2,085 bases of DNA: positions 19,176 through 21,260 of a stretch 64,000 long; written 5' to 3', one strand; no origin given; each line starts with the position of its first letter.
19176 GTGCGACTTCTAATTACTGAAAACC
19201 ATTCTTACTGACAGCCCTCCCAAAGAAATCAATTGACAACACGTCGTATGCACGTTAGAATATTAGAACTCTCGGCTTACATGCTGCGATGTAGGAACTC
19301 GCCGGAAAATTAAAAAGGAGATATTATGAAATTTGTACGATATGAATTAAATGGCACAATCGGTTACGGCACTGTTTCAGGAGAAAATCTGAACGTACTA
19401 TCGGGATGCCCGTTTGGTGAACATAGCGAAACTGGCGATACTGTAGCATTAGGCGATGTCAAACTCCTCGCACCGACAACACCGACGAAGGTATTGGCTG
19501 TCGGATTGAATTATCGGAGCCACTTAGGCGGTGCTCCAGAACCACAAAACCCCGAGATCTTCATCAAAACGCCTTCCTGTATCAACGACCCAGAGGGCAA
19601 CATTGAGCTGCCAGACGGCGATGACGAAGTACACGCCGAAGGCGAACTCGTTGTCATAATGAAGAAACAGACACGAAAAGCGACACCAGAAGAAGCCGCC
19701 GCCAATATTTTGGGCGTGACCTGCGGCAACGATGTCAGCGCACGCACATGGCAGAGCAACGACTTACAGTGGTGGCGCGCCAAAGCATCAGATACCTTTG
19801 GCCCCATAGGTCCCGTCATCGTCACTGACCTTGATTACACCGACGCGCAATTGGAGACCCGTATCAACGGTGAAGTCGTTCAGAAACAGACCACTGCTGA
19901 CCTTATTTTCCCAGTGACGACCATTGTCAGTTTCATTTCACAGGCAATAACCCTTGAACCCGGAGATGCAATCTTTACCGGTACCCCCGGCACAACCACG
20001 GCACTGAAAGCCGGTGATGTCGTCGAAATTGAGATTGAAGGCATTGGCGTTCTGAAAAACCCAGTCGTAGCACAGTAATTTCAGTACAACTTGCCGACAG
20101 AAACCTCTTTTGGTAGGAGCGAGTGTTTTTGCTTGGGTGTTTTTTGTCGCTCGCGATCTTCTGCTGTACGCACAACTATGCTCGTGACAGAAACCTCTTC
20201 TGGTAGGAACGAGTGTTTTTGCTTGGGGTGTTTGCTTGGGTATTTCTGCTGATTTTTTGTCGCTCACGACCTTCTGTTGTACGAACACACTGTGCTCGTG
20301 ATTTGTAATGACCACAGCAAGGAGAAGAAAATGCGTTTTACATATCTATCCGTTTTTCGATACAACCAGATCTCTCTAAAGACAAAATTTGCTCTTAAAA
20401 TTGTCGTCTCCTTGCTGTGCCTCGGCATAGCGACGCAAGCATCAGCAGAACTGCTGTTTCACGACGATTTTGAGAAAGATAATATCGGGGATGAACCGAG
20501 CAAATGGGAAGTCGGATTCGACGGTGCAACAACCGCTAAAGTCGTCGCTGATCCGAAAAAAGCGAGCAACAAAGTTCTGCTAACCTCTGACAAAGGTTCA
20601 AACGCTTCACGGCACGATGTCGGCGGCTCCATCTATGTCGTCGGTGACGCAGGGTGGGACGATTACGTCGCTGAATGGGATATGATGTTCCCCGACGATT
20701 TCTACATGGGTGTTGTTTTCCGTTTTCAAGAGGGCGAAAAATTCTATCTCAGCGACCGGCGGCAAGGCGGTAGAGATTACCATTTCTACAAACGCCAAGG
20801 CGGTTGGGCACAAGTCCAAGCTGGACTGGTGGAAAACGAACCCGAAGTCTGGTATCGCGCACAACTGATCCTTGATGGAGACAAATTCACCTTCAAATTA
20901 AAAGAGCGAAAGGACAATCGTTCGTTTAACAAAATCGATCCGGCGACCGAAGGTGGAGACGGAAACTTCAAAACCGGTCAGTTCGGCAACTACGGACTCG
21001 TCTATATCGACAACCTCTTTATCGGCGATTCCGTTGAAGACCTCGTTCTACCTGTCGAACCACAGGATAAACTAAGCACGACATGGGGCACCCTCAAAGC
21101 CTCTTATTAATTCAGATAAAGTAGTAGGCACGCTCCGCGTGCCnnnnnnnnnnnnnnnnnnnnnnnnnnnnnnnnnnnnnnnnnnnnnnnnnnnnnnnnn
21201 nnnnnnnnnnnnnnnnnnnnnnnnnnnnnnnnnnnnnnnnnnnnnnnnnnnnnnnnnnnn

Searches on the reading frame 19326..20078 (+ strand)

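Call 7: search_protein_families(library=pfam, proteins=[window:19326-20078:+], max_evalue=0.01)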
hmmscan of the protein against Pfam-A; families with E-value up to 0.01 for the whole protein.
window:19326-20078:+ (250 aa): 2 families
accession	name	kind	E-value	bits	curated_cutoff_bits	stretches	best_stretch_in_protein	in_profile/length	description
PF01557.24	FAA_hydrolase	-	7.4e-60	202.7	23.9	1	55-248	1-214/214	Fumarylacetoacetate (FAA) hydrolase C-terminal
PF10370.14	Rv2993c-like_N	-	3.7e-15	57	21.3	1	1-50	1-50/50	Rv2993c-like, N-terminal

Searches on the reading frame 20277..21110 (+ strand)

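Call 7: search_protein_families(library=pfam, proteins=[window:20277-21110:+], max_evalue=0.01)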
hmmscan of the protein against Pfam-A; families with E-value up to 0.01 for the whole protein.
window:20277-21110:+ (277 aa): 1 family
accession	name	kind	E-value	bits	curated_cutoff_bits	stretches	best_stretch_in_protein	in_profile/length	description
PF21708.4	Glyco_hydro_59_C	-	0.0029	18.1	27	0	116-212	37-140/175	Galactocerebrosidase, C-terminal lectin domain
